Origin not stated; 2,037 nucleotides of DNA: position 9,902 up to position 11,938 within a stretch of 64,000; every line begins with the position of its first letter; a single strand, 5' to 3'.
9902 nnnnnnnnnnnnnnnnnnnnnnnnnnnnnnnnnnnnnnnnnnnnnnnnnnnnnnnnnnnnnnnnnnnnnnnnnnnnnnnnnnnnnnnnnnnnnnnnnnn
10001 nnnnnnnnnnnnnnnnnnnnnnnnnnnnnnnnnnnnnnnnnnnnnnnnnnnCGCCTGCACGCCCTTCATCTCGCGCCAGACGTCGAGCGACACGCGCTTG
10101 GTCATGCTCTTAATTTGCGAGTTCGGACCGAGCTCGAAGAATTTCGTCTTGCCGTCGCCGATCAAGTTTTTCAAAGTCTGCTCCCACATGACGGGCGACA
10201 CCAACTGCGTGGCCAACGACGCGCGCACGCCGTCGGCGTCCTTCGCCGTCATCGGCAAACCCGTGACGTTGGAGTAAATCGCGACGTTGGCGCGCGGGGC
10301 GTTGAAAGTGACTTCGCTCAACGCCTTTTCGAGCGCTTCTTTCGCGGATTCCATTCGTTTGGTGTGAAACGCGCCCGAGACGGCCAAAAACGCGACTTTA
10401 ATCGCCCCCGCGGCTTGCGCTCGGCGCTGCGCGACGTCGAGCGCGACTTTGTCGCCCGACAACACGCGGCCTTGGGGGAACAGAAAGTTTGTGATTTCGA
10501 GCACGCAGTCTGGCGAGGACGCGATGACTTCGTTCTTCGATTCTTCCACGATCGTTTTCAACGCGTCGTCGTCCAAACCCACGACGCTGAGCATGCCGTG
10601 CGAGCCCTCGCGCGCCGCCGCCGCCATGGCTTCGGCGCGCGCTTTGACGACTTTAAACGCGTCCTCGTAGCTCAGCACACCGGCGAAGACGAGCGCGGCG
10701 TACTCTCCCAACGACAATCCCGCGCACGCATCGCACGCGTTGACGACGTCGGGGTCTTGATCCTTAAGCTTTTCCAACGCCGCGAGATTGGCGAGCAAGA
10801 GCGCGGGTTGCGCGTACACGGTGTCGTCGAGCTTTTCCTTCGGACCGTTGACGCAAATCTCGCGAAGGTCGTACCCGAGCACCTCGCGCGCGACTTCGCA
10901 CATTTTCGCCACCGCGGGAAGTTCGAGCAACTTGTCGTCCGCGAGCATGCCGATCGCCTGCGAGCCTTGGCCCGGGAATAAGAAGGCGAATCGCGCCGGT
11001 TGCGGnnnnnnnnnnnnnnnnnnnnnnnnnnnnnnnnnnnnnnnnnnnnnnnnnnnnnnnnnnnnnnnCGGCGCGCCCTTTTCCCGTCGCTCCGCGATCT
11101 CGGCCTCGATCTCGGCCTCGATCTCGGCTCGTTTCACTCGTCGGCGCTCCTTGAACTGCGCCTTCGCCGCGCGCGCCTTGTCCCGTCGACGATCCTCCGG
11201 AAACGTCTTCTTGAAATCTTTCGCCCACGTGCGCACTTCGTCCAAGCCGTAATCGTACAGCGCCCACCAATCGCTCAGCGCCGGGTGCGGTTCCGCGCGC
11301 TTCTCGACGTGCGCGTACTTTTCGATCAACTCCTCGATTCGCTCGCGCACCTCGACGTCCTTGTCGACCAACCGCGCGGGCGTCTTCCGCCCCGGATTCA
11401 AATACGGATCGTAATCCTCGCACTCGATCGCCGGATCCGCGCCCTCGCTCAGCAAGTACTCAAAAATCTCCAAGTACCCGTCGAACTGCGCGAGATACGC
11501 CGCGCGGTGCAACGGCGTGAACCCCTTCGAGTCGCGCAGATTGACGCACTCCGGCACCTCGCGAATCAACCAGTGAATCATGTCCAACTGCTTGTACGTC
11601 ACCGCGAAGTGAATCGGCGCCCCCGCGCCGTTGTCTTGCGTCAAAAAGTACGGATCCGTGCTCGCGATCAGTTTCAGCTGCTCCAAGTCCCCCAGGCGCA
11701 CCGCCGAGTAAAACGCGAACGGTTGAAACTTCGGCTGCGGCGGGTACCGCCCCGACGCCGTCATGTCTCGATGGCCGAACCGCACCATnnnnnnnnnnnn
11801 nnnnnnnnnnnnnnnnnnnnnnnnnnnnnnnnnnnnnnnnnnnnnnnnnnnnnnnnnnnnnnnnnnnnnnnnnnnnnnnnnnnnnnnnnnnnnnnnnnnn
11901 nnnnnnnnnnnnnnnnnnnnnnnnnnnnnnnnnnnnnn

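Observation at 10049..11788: Ankyrin-repeat domain fused N-terminally to malonyl-CoA:ACP transacylase (FabD)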

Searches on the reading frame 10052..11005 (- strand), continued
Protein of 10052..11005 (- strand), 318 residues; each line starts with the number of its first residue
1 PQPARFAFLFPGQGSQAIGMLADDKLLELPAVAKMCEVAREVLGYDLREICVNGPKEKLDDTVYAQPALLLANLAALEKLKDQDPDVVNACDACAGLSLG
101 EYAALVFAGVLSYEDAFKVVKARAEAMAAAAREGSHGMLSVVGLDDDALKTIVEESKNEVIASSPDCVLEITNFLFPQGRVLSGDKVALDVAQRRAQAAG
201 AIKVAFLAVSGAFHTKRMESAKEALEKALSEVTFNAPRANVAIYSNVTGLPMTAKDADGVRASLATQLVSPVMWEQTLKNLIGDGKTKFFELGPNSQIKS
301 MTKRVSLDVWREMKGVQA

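Call 43: find_homologous_proteins(query=A4)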
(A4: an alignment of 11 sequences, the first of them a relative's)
Query A4 (11 sequences) (450 aa, profile of the alignment): 4466 proteins with E <= 0.001 among 8000 candidates; the best 120 are listed.
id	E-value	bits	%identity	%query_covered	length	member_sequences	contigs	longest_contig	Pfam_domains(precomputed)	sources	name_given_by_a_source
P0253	4.3e-169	582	100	100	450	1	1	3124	PF13606.13,PF13857.13,PF12796.14,PF00023.37,PF13637.13,PF00698.27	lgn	-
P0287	5.8e-164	565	31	84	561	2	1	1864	PF13857.13,PF12796.14,PF00023.37,PF13637.13,PF00698.27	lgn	-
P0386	2.6e-163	563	41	64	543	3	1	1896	PF12796.14,PF00023.37,PF00698.27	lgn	-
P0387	8.2e-163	561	42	68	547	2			PF12796.14,PF00023.37,PF00698.27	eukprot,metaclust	eukprot:TRINITY_DN2954_c0_g1_i1.p1 TRINITY_DN2954_c0_g1~~TRINITY_DN2954_c0_g1_i1.p1 ORF type:complet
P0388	2.0e-162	560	41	64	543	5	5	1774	PF12796.14,PF00023.37,PF00698.27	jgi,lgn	-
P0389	3.9e-160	552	40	64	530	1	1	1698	PF12796.14,PF00023.37,PF00698.27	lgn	-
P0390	1.1e-157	544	38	64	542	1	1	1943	PF12796.14,PF00023.37,PF00698.27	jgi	-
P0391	8.8e-150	518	38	81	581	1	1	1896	PF00698.27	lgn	-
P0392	1.3e-147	511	43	70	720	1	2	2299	PF21581.4,PF12717.14,PF02985.29,PF22956.3,PF03130.23,PF20168.5,PF13513.13,PF01602.27,PF13646.13,PF00698.27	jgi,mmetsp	mmetsp:Transcript_42111/g.78261 ORF Transcript_42111/g.78261 Transcript_42111/m.78261 type:complete 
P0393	5.3e-146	506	42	66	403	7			PF00698.27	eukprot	eukprot:TRINITY_DN2607_c0_g2_i1.p1 TRINITY_DN2607_c0_g2~~TRINITY_DN2607_c0_g2_i1.p1 ORF type:complet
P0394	1.1e-145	505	39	62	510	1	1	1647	PF13857.13,PF12796.14,PF00023.37,PF00698.27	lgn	-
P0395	4.4e-145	503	39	65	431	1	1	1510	PF00698.27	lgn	-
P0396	1.0e-144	502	42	64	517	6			PF00698.27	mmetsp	mmetsp:Transcript_51548/g.124120 ORF Transcript_51548/g.124120 Transcript_51548/m.124120 type:comple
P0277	2.1e-144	500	42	64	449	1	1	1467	PF00698.27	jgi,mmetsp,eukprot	mmetsp:Transcript_73013/g.158470 ORF Transcript_73013/g.158470 Transcript_73013/m.158470 type:comple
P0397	6.8e-143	495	43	64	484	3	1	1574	PF00698.27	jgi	-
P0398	5.4e-142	493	42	64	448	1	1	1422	PF00698.27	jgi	-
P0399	1.6e-141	491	37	69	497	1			PF13606.13,PF12796.14,PF13637.13,PF00698.27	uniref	uniref:Malonyl-CoA:ACP transacylase (MAT) domain-containing protein n=1 Tax=Zooxanthella nutricula T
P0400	1.9e-141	491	44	64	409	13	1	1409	PF00698.27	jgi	jgi:[acyl-carrier-protein] S-malonyltransferase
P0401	4.2e-141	490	42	64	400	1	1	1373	PF00698.27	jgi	jgi:[acyl-carrier-protein] S-malonyltransferase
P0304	4.4e-141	490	38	68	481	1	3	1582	PF00698.27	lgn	-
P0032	1.2e-140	488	35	97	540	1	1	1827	PF12796.14,PF00023.37,PF13637.13,PF00698.27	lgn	-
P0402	9.0e-140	485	42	63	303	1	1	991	PF00698.27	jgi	jgi:[acyl-carrier-protein] S-malonyltransferase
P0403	3.7e-136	473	39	69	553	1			PF12796.14,PF00698.27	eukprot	eukprot:TRINITY_DN1677_c4_g1_i1.p1 TRINITY_DN1677_c4_g1~~TRINITY_DN1677_c4_g1_i1.p1 ORF type:complet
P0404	2.4e-134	467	36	64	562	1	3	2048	PF13606.13,PF12796.14,PF13637.13,PF00698.27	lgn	-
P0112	2.7e-133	464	44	66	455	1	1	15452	PF00698.27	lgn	-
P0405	5.6e-133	463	41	59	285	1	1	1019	PF00698.27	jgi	-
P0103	3.2e-132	460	44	66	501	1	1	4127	PF12796.14,PF00023.37,PF13637.13,PF00698.27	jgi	-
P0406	1.1e-130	455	36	63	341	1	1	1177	PF00698.27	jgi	-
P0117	1.5e-130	455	43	65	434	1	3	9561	PF00698.27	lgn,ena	-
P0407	4.6e-129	450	36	67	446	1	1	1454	PF00698.27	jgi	jgi:[acyl-carrier-protein] S-malonyltransferase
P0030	3.5e-128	447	42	69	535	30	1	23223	PF12796.14,PF00023.37,PF00698.27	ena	-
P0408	6.8e-121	423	44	66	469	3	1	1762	PF00698.27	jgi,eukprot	eukprot:CAMPEP_0119298514 /NCGR_PEP_ID=MMETSP1333-20130426/688_1 /TAXON_ID=418940 /ORGANISM="Scyphos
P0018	1.5e-118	415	41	62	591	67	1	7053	PF12796.14,PF00023.37,PF00698.27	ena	-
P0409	4.3e-117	410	42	99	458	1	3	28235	PF12796.14,PF00023.37,PF13637.13,PF00698.27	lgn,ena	-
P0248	6.6e-115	403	43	66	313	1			PF00698.27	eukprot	eukprot:m.240336 g.240336 ORF g.240336 m.240336 type:complete len:314 (+) comp23308_c0_seq1:215-1156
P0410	2.5e-112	395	45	63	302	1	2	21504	PF00698.27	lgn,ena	-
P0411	4.1e-112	394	45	63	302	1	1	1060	PF00698.27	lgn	-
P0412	4.2e-112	394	46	62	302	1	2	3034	PF00698.27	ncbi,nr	ncbi:MAG: ACP S-malonyltransferase [Gemmataceae bacterium]|nr:ACP S-malonyltransferase [Gemmataceae 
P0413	4.6e-112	394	44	63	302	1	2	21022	PF00698.27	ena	-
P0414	1.3e-111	392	43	62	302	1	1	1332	PF00698.27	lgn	-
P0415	2.7e-111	391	45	62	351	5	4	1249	PF00698.27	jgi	-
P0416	7.5e-111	390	45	63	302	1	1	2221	PF00698.27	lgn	-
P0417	1.4e-110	389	47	62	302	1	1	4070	PF00698.27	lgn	-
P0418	3.6e-110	388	43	62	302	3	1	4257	PF00698.27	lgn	-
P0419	8.2e-110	386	48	62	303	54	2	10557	PF00698.27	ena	-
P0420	9.9e-110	386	44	62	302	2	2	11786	PF00698.27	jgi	jgi:[acyl-carrier-protein] S-malonyltransferase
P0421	1.6e-109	385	44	63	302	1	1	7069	PF00698.27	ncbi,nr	ncbi:MAG TPA: ACP S-malonyltransferase [Pirellulales bacterium]|nr:ACP S-malonyltransferase [Pirellu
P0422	1.9e-109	385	44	62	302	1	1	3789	PF00698.27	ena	-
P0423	3.5e-109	384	46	62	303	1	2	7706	PF00698.27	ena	-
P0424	3.5e-109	384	47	62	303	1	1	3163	PF00698.27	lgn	-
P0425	4.7e-109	384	42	63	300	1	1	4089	PF00698.27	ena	-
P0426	5.0e-109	384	45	63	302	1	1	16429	PF00698.27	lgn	-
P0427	5.1e-109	384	45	62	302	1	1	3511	PF00698.27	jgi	jgi:[acyl-carrier-protein] S-malonyltransferase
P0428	5.6e-109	384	39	64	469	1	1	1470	PF00698.27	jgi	-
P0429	9.4e-109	383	46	62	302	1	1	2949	PF00698.27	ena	-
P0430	9.7e-109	383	46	62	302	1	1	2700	PF00698.27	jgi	-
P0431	1.0e-108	383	47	63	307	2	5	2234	PF00698.27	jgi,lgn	-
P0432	1.1e-108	383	46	62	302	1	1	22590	PF00698.27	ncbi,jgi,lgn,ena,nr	ncbi:MAG TPA: ACP S-malonyltransferase [Gemmataceae bacterium]|nr:ACP S-malonyltransferase [Gemmatac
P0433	1.1e-108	383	45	62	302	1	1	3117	PF00698.27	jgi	jgi:[acyl-carrier-protein] S-malonyltransferase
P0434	1.5e-108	382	45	62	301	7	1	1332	PF00698.27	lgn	-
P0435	1.6e-108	382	43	62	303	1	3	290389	PF00698.27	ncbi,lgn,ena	-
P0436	1.6e-108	382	44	62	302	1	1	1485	PF00698.27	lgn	-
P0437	2.7e-108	381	45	62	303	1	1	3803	PF00698.27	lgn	-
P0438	2.9e-108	381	45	62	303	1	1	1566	PF00698.27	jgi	jgi:[acyl-carrier-protein] S-malonyltransferase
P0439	3.2e-108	381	43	62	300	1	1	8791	PF00698.27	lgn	-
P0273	3.4e-108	381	46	64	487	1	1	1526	PF00698.27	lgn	-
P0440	4.0e-108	381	46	62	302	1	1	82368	PF00698.27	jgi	jgi:[acyl-carrier-protein] S-malonyltransferase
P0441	4.5e-108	381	42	62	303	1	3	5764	PF00698.27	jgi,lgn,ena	-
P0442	4.6e-108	381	44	63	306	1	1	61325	PF00698.27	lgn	-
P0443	4.7e-108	381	44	62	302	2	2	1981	PF00698.27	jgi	-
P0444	4.8e-108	381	45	62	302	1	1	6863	PF00698.27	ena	-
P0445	4.8e-108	381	43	62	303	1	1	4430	PF00698.27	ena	-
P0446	6.0e-108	380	43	62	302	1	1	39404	PF00698.27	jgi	jgi:[acyl-carrier-protein] S-malonyltransferase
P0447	6.5e-108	380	44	62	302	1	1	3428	PF00698.27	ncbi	-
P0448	7.0e-108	380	49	62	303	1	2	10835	PF00698.27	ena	-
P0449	7.3e-108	380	45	62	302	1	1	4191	PF00698.27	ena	-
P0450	7.6e-108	380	43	62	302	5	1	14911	PF00698.27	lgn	-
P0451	8.2e-108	380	45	62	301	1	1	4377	PF00698.27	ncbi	ncbi:MAG: ACP S-malonyltransferase [Gemmataceae bacterium]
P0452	8.5e-108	380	43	63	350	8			PF00698.27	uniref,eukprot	uniref:Malonyl-CoA:ACP transacylase (MAT) domain-containing protein n=1 Tax=Tetradesmus obliquus Tax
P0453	1.0e-107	379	45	63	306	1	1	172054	PF00698.27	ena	-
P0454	1.0e-107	379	43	62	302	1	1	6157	PF00698.27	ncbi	-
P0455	1.0e-107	379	43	62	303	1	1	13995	PF00698.27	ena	-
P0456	1.1e-107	379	42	63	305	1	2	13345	PF00698.27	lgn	-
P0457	1.3e-107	379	44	62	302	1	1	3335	PF00698.27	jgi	jgi:[acyl-carrier-protein] S-malonyltransferase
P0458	1.4e-107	379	44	62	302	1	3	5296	PF00698.27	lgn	-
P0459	1.4e-107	379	43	62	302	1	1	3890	PF00698.27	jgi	jgi:[acyl-carrier-protein] S-malonyltransferase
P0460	1.6e-107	379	43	62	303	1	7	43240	PF00698.27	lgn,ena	-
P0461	1.7e-107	379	46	62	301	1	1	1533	PF00698.27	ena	-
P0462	1.9e-107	379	41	63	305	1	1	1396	PF00698.27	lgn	-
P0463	1.9e-107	379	42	62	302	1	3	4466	PF00698.27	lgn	-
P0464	2.0e-107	378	43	63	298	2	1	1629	PF00698.27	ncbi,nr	ncbi:MAG: ACP S-malonyltransferase [Planctomycetia bacterium]|nr:ACP S-malonyltransferase [Planctomy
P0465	2.3e-107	378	42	62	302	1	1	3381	PF00698.27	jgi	jgi:[acyl-carrier-protein] S-malonyltransferase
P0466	2.4e-107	378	43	62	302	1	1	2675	PF00698.27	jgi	jgi:[acyl-carrier-protein] S-malonyltransferase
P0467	2.5e-107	378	43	62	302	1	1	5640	PF00698.27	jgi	jgi:[acyl-carrier-protein] S-malonyltransferase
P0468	2.5e-107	378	44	62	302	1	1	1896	PF00698.27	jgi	jgi:[acyl-carrier-protein] S-malonyltransferase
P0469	3.0e-107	378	44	63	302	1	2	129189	PF00698.27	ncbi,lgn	-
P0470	3.2e-107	378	43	63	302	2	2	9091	PF00698.27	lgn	-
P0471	3.4e-107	378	44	62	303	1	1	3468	PF00698.27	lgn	-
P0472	3.4e-107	378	44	62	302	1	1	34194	PF00698.27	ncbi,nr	ncbi:MAG TPA: ACP S-malonyltransferase [Pirellulaceae bacterium]|nr:ACP S-malonyltransferase [Pirell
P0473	4.1e-107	377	43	63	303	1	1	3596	PF00698.27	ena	-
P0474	4.7e-107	377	42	62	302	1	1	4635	PF00698.27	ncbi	-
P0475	5.5e-107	377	42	63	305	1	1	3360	PF00698.27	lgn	-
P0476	6.0e-107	377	45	62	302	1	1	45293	PF00698.27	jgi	jgi:[acyl-carrier-protein] S-malonyltransferase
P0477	6.1e-107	377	45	62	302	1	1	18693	PF00698.27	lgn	-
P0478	7.3e-107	377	44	62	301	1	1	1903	PF00698.27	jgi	jgi:[acyl-carrier-protein] S-malonyltransferase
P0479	7.4e-107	377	43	62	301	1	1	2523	PF00698.27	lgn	-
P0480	7.6e-107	377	45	63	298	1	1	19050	PF00698.27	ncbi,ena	-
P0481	7.8e-107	377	44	62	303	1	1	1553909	PF00698.27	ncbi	ncbi:MAG: ACP S-malonyltransferase [Pirellulaceae bacterium]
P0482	8.1e-107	376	43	62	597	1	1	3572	PF00698.27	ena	-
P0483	8.4e-107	376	44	62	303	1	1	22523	PF00698.27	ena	-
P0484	8.6e-107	376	43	63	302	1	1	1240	PF00698.27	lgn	-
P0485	1.0e-106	376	46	62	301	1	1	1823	PF00698.27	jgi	jgi:[acyl-carrier-protein] S-malonyltransferase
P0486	1.1e-106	376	45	64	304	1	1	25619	PF00698.27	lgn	-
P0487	1.1e-106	376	44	62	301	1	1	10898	PF00698.27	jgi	jgi:[acyl-carrier-protein] S-malonyltransferase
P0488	1.2e-106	376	43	62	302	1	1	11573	PF00698.27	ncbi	-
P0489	1.4e-106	376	42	63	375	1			PF00698.27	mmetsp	mmetsp:Transcript_5265/g.19287 ORF Transcript_5265/g.19287 Transcript_5265/m.19287 type:complete len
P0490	1.4e-106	376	43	63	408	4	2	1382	PF00698.27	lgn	-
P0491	1.6e-106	375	42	62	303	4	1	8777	PF00698.27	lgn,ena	-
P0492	1.9e-106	375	42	62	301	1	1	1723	PF00698.27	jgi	jgi:[acyl-carrier-protein] S-malonyltransferase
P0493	1.9e-106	375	44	62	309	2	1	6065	PF00698.27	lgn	-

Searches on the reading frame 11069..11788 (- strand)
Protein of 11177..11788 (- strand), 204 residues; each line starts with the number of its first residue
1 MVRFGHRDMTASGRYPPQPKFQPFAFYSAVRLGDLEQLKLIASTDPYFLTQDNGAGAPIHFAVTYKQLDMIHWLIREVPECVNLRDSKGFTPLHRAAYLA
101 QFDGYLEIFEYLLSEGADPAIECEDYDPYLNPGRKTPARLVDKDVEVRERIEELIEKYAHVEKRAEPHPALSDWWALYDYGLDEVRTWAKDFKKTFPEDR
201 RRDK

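Call 16: find_homologous_proteins(query=window:11177-11788:-)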
Query seq(204 aa) (204 aa): 115 proteins with E <= 0.001 among 319 candidates.
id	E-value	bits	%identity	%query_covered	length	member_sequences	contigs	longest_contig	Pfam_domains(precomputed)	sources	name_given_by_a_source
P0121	3.7e-82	293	75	78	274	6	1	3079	PF12796.14,PF00023.37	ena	-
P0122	4.1e-82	293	67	94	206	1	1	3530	PF13857.13,PF12796.14,PF00023.37,PF13637.13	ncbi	ncbi:hypothetical protein CYMTET_12732, partial [Cymbomonas tetramitiformis]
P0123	1.0e-76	276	62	96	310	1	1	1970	PF13606.13,PF13857.13,PF12796.14,PF00023.37,PF13637.13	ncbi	ncbi:hypothetical protein H632_c2247p0, partial [Helicosporidium sp. ATCC 50920]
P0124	1.1e-76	275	62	96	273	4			PF13606.13,PF13857.13,PF12796.14,PF00023.37,PF13637.13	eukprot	eukprot:GHUV01045964.1.p1 GENE.GHUV01045964.1~~GHUV01045964.1.p1 ORF type:complete len:274 (+),score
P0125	2.1e-76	275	61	97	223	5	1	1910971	PF13606.13,PF13857.13,PF12796.14,PF00023.37,PF13637.13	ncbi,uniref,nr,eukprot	ncbi:ankyrin [Coccomyxa subellipsoidea C-169]|uniref:Ankyrin n=1 Tax=Coccomyxa subellipsoidea (strai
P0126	3.8e-72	261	58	96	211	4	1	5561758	PF13606.13,PF13857.13,PF12796.14,PF00023.37,PF13637.13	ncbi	ncbi:MAG: hypothetical protein WDW38_006893 [Sanguina aurantia]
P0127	2.0e-71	258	62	86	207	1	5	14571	PF00023.37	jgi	jgi:[acyl-carrier-protein] S-malonyltransferase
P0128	7.6e-71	256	68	79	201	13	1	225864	PF13606.13,PF13857.13,PF12796.14,PF00023.37,PF13637.13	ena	-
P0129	1.5e-69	252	61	92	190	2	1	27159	PF13606.13,PF13857.13,PF12796.14,PF00023.37,PF13637.13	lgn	-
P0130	6.8e-66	240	57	94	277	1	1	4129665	PF13606.13,PF13857.13,PF12796.14,PF00023.37,PF13637.13,PF00698.27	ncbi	ncbi:hypothetical protein OEZ85_000394, partial [Tetradesmus obliquus]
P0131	2.0e-64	235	68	52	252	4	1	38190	PF13857.13,PF12796.14,PF00023.37,PF13637.13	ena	-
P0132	7.3e-64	234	55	94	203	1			PF13606.13,PF13857.13,PF12796.14,PF00023.37,PF13637.13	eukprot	eukprot:scaffold235798_cov49-Prasinocladus_malaysianus.AAC.1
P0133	9.7e-61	223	59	79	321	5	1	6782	PF00698.27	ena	-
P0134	6.3e-60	221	60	81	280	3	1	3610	PF13857.13,PF12796.14,PF00023.37,PF00698.27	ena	-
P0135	8.8e-60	220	66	71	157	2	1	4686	PF12796.14,PF00023.37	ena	-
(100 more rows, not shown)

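Call 48: predict_structure(alignment_id=A3)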
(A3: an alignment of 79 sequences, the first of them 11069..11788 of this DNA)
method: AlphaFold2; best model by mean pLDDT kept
length: 240 residues; sequences in the alignment: 79
mean_pLDDT: 91.8   pTM: 0.83
mean pLDDT of the five models: 91.8, 90.6, 90.5, 90.5, 90.5
residues with pLDDT >= 90: 182; 70-90: 49; 50-70: 6; < 50: 3
segments of 3 or more residues with pLDDT < 50: 1-3
pLDDT, mean of each block of 10 residues (from residue 1): 63 84 91 95 91 89 96 97 93 97 98 98 83 92 96 98 96 91 94 90 93 97 95 85
secondary structure, 60 per line:
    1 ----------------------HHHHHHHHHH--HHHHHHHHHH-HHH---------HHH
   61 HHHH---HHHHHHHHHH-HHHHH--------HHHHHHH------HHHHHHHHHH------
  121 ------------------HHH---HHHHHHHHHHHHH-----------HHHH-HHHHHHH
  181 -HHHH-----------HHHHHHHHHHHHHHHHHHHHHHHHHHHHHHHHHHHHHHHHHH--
elements in order: H23-32 H35-44 H58-64 H68-77 H79-83 H92-98 H105-114 H145-157 H169-172 H174-180 H182-185 H197-238
